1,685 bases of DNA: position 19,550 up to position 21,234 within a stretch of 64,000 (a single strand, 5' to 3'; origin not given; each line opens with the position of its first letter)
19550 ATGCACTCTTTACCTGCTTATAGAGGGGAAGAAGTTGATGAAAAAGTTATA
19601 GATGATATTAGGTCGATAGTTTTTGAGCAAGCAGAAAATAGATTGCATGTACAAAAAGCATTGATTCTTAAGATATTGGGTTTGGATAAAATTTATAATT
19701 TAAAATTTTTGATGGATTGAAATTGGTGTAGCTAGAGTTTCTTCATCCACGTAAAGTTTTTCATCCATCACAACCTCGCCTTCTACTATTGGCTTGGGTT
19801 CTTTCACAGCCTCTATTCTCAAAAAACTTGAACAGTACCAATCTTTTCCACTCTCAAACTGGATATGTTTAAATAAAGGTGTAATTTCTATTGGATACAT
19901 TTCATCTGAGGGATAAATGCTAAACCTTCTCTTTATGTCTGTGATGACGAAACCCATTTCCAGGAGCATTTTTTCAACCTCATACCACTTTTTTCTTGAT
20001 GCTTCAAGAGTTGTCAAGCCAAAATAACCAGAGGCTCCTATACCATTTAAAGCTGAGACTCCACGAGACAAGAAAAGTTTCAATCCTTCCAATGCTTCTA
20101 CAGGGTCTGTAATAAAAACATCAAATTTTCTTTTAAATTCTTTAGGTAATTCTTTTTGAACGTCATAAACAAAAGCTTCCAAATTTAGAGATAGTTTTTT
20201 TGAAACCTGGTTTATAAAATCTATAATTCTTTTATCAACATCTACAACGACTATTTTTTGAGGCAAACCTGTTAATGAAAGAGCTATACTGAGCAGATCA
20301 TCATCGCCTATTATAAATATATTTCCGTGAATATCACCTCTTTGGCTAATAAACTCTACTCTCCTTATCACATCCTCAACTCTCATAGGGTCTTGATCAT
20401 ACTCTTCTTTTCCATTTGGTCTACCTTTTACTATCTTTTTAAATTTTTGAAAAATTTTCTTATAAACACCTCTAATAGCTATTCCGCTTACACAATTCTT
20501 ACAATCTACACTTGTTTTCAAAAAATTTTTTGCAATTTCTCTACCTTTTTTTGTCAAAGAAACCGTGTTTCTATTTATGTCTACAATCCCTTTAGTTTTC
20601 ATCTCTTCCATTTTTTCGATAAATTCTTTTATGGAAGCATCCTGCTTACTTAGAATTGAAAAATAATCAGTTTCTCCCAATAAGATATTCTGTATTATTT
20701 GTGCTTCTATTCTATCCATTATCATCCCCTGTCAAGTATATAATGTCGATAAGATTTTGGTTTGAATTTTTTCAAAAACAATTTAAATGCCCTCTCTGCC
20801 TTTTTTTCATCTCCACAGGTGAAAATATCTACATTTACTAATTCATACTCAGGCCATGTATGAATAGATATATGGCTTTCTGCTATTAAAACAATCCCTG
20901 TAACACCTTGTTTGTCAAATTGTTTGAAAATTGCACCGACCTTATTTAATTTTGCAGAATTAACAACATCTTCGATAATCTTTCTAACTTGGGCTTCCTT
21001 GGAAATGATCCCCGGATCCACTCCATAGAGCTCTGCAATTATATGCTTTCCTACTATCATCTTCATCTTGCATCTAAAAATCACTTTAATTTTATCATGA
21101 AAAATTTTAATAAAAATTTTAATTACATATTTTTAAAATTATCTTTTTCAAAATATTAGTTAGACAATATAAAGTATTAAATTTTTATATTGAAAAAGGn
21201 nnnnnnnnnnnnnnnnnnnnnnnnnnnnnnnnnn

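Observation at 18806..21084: Polyamine locus with a carbamoyltransferase paralog whose four catalytic motifs are all substituted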

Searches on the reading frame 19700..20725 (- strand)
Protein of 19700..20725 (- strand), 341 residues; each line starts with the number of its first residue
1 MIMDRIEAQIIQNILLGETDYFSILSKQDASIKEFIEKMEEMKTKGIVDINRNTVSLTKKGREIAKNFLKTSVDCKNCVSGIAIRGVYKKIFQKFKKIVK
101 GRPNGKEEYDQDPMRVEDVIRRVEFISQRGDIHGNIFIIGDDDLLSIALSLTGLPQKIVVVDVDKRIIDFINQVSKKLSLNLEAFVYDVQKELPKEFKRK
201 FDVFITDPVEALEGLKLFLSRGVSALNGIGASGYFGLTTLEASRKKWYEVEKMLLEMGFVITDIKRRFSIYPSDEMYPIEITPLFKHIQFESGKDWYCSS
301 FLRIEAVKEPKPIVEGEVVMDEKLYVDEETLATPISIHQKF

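Call 3: search_protein_families(library=pfam, proteins=[window:19700-20725:-], max_evalue=0.01)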
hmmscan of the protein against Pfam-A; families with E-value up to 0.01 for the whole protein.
window:19700-20725:- (341 aa): 1 family
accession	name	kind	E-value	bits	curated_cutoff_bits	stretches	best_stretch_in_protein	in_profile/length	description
PF01861.22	BpsA_C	-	8.7e-85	284.3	27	1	91-330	2-241/243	Branched-chain polyamine synthase A C-terminal domain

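Call 4: search_protein_families(library=ncbifam, proteins=[window:19700-20725:-], max_evalue=0.01)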
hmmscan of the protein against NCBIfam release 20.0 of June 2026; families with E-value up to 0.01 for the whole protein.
window:19700-20725:- (341 aa): 1 family
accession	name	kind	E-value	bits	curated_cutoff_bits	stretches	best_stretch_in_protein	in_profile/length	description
TIGR00138.1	rsmG_gidB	equivalog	0.0092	15.7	99.5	0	156-215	69-126/183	16S rRNA (guanine(527)-N(7))-methyltransferase RsmG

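Call 42: find_homologous_proteins(query=window:19700-20725:-, max_evalue=1e-30)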
Query window:19700-20725:- (341 aa): 409 proteins with E <= 1e-30 among 3099 candidates; the best 120 are listed.
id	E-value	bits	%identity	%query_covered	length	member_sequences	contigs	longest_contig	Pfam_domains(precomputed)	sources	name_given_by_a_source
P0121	5.5e-218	740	100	99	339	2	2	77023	PF01861.23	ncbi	ncbi:MAG: bis-aminopropyl spermidine synthase family protein [Candidatus Aenigmatarchaeota archaeon]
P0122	5.6e-119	415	56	97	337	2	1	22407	PF01861.23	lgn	-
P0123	1.4e-118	414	55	97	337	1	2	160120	PF01861.23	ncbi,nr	ncbi:MAG: bis-aminopropyl spermidine synthase family protein [Archaeoglobaceae archaeon]|nr:bis-amin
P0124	2.1e-118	413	54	97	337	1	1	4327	PF01861.23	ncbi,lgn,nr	ncbi:MAG: bis-aminopropyl spermidine synthase family protein [Archaeoglobaceae archaeon]|nr:bis-amin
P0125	3.7e-117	409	55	97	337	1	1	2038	PF01861.23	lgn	-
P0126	1.7e-116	407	55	97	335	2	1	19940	PF01861.23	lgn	-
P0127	4.2e-116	406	54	97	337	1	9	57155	PF01861.23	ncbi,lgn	ncbi:MAG: bis-aminopropyl spermidine synthase family protein [Archaeoglobaceae archaeon]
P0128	4.6e-116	405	54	97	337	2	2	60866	PF01861.23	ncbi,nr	ncbi:MAG: bis-aminopropyl spermidine synthase family protein [Archaeoglobaceae archaeon]|nr:bis-amin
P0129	7.3e-116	405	55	97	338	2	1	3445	PF13847.13,PF22194.3,PF01861.23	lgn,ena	-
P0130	1.0e-115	404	54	97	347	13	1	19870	PF01861.23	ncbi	ncbi:MAG: bis-aminopropyl spermidine synthase family protein [Candidatus Methanoglobus sp.]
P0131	1.1e-115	404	53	97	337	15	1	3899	PF01861.23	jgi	-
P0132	5.1e-115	402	54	97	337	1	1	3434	PF01861.23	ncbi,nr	ncbi:MAG: bis-aminopropyl spermidine synthase family protein [Archaeoglobaceae archaeon]|nr:bis-amin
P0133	1.3e-114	401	54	97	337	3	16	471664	PF01861.23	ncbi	ncbi:MAG: bis-aminopropyl spermidine synthase family protein [Archaeoglobaceae archaeon]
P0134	1.3e-114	401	55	97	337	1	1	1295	PF01861.23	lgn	-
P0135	1.5e-114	400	54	97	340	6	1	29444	PF01861.23,PF14947.13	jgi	-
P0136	1.8e-114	400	53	97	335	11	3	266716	PF01861.23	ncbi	ncbi:MAG: bis-aminopropyl spermidine synthase family protein [Archaeoglobaceae archaeon]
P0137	1.8e-114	400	54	97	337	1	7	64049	PF01861.23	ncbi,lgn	ncbi:MAG: bis-aminopropyl spermidine synthase family protein [Archaeoglobaceae archaeon]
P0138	1.9e-114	400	53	97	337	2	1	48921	PF01861.23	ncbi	-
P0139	1.9e-114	400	52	97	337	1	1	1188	PF01861.23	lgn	-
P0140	2.8e-114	400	52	97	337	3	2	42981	PF01861.23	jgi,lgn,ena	-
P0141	3.4e-114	399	53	97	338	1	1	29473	PF01861.23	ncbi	-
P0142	4.3e-114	399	54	97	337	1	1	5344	PF01861.23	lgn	-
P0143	4.5e-114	399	54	97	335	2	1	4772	PF01861.23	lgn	-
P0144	1.3e-113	397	54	97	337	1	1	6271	PF01861.23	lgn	-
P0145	2.0e-113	397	53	97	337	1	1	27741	PF01861.23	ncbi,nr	ncbi:MAG: bis-aminopropyl spermidine synthase family protein [Archaeoglobaceae archaeon]|nr:bis-amin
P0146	3.5e-113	396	51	97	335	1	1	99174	PF01861.23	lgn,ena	-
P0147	5.3e-113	395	54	97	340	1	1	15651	PF01861.23,PF14947.13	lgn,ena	-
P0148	5.3e-113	395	54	97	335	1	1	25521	PF01861.23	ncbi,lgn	ncbi:MAG: bis-aminopropyl spermidine synthase family protein [Archaeoglobaceae archaeon]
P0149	2.5e-112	393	53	97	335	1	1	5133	PF01861.23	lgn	-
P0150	3.0e-112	393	53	98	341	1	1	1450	PF01861.23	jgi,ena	-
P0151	3.5e-112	393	52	97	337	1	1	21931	PF01861.23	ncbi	-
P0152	3.8e-112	393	54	97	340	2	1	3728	PF01861.23,PF14947.13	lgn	-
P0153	1.4e-111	391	52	98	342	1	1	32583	PF01861.23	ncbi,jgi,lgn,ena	-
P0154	1.4e-111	391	54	97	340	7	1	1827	PF01861.23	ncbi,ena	-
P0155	8.4e-111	388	52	97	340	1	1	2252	PF01861.23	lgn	-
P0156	1.1e-110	388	52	97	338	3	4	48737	PF01861.23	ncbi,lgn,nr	ncbi:MAG: bis-aminopropyl spermidine synthase family protein [Archaeoglobales archaeon]|nr:bis-amino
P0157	1.2e-110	388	53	97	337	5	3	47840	PF01861.23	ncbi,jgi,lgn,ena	-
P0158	1.6e-110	387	52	97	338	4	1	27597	PF01861.23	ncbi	-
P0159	1.1e-109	385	54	97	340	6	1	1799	PF01861.23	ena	-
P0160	2.0e-109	384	53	97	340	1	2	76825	PF01861.23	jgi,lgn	jgi:hypothetical protein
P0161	2.2e-109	384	53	97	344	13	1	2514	PF01861.23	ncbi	-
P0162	2.4e-109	383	51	97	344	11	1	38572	PF01861.23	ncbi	-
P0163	2.9e-109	383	53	97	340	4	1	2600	PF01861.23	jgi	-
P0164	1.1e-108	381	53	94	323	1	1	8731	PF01861.23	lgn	-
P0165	2.7e-108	380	51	97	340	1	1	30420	PF01861.23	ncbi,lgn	ncbi:MAG: bis-aminopropyl spermidine synthase family protein [Archaeoglobaceae archaeon]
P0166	2.7e-108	380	52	97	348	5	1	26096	PF01861.23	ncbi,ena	-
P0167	3.0e-108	380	51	97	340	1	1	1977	PF01861.23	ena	-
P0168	3.1e-108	380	53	97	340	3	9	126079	PF01861.23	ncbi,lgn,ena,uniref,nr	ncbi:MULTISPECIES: bis-aminopropyl spermidine synthase family protein [unclassified Archaeoglobus]|u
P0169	3.3e-108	380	51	97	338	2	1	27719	PF01861.23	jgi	-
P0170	4.4e-108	379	51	97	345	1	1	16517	PF01861.23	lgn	-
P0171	2.9e-107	377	52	98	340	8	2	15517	PF01861.23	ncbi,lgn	ncbi:MAG: bis-aminopropyl spermidine synthase family protein [Candidatus Aenigmatarchaeota archaeon]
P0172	4.8e-107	376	53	97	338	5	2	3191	PF01861.23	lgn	-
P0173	6.6e-107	375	52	97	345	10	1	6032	PF01861.23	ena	-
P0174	6.9e-107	375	50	97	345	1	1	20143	PF01861.23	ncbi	-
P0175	5.2e-106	372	50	99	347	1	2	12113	PF01861.23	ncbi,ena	-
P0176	1.4e-105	371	51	93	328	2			PF01861.23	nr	nr:bis-aminopropyl spermidine synthase family protein [Archaeoglobus neptunius]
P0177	1.6e-105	371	49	98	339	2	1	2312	PF01861.23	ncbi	-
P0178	1.8e-105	371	51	97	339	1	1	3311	PF01861.23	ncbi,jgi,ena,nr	ncbi:putative methyltransferase [Candidatus Bathyarchaeota archaeon]|nr:MAG: putative methyltransfer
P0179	1.8e-105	371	50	98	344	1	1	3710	PF01861.23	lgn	-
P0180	8.7e-105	368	53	97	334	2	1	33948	PF01861.23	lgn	-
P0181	2.2e-104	367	50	97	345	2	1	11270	PF01861.23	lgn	-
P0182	3.1e-104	367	51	98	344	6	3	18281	PF01861.23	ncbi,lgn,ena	-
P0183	3.2e-104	367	50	98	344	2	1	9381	PF01861.23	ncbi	-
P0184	3.7e-104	366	51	97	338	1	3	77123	PF01861.23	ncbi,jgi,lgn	jgi:hypothetical protein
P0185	4.8e-104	366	49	98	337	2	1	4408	PF01861.23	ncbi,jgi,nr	ncbi:MAG: putative methyltransferase [Archaeoglobales archaeon]|nr:MAG: putative methyltransferase [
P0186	1.5e-103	364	51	98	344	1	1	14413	PF01861.23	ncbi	-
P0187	3.3e-103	363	50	98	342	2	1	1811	PF01861.23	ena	-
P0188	8.0e-103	362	49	97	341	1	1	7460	PF01861.23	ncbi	-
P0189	1.2e-102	361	52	97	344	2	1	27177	PF01861.23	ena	-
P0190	2.1e-102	361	52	97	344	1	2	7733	PF01861.23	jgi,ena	-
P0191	2.5e-102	360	51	98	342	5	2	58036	PF01861.23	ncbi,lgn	-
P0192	3.4e-102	360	53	98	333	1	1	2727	PF01861.23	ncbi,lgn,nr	ncbi:MAG TPA: putative methyltransferase [Thermoplasmata archaeon]|nr:putative methyltransferase [Th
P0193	3.8e-102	360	48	97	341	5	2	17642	PF01861.23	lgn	-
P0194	3.9e-102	360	50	97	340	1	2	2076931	PF01861.23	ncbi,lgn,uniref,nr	ncbi:putative methyltransferase [Archaeoglobus sulfaticallidus PM70-1]|uniref:N(4)-bis(aminopropyl)s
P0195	4.4e-102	360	50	98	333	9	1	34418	PF13847.13,PF01861.23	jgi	-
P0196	4.8e-102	359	50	97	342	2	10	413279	PF01861.23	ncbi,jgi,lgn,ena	jgi:hypothetical protein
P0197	5.3e-102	359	49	97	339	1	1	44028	PF01861.23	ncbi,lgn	-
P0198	8.0e-102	359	51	97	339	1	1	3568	PF01861.23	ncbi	-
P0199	8.4e-102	359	49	97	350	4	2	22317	PF01861.23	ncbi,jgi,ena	-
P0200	8.8e-102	359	48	98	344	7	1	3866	PF01861.23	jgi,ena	-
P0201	9.1e-102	359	54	98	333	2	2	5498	PF01861.23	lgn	-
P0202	1.5e-101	358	48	97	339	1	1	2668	PF01861.23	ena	-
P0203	1.9e-101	357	51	97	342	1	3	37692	PF01861.23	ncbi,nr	ncbi:MAG: bis-aminopropyl spermidine synthase family protein [Archaeoglobaceae archaeon]|nr:bis-amin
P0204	2.2e-101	357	50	98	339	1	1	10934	PF01861.23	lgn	-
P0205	2.8e-101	357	50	97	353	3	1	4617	PF01861.23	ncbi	-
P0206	3.3e-101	357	52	98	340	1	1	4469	PF01861.23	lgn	-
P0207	4.0e-101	356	52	98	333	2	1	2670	PF01861.23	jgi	-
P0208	4.8e-101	356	49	97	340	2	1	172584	PF01861.23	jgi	jgi:hypothetical protein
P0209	4.8e-101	356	52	95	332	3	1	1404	PF01861.23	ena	-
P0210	5.0e-101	356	48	97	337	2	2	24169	PF01861.23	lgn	-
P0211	5.4e-101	356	48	97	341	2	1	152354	PF01861.23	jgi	-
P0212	6.4e-101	356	50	98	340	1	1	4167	PF01861.23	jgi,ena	-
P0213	7.7e-101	355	51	97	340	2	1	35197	PF01861.23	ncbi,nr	ncbi:MAG: bis-aminopropyl spermidine synthase family protein [Archaeoglobus sp.]|nr:bis-aminopropyl 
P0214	9.3e-101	355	50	97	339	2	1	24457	PF01861.23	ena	-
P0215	1.4e-100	355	50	97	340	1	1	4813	PF01861.23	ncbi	-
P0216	2.0e-100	354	49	98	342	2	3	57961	PF01861.23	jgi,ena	jgi:predicted methyltransferase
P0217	4.1e-100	353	49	97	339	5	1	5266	PF01861.23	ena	-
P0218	5.4e-100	353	50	97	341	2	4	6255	PF01861.23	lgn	-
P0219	7.4e-100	352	50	97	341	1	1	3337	PF01861.23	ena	-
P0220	8.1e-100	352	50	97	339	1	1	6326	PF01861.23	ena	-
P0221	1.0e-99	352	51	97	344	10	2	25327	PF01861.23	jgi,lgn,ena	-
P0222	1.4e-99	351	50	98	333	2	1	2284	PF13847.13,PF01861.23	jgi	-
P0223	1.7e-99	351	50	97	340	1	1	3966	PF01861.23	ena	-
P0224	1.8e-99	351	49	97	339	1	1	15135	PF01861.23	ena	-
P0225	1.9e-99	351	50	97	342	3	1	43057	PF01861.23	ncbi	-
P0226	2.4e-99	351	50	97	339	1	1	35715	PF01861.23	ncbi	ncbi:bis-aminopropyl spermidine synthase family protein [Desulfothermus sp.]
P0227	2.5e-99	350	49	97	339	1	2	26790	PF01861.23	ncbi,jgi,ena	-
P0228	2.7e-99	350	49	97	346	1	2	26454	PF01861.23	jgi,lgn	jgi:hypothetical protein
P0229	4.0e-99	350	50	98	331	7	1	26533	PF01861.23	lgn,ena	-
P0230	6.6e-99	349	50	97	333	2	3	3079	PF01861.23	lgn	-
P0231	1.1e-98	348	52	97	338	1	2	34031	PF01861.23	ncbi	-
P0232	1.4e-98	348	49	98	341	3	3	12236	PF01861.23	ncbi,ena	-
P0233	1.6e-98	348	49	97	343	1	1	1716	PF01861.23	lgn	-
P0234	1.6e-98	348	50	97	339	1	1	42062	PF01861.23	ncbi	-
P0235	1.6e-98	348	48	98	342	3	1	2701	PF01861.23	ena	-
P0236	3.2e-98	347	49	98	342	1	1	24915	PF01861.23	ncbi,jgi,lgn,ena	-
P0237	3.8e-98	347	48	97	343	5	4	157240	PF01861.23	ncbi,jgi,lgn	-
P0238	4.8e-98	346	48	97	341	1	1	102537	PF01861.23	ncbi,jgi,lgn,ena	-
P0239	5.7e-98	346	49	97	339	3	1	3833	PF01861.23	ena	-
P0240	5.9e-98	346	49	98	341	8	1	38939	PF01861.23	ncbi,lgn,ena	-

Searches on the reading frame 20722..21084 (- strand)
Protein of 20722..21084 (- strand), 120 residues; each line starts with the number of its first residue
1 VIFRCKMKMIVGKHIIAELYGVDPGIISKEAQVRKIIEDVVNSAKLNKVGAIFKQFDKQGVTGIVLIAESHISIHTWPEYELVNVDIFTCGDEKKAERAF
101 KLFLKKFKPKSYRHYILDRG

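Call 3: search_protein_families(library=pfam, proteins=[window:20722-21084:-], max_evalue=0.01)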
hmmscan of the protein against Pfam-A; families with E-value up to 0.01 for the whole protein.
window:20722-21084:- (120 aa): 1 family
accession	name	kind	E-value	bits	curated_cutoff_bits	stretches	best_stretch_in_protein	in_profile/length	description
PF02675.21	AdoMet_dc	-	6.4e-36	123.4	25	1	14-120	1-107/107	S-adenosylmethionine decarboxylase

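Call 4: search_protein_families(library=ncbifam, proteins=[window:20722-21084:-], max_evalue=0.01)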
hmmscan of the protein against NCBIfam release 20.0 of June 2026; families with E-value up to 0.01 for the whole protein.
window:20722-21084:- (120 aa): 1 family
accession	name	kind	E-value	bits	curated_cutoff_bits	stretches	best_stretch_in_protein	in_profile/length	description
TIGR03330.1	SAM_DCase_Bsu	equivalog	1.1e-38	132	75.65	1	10-120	2-112/112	adenosylmethionine decarboxylase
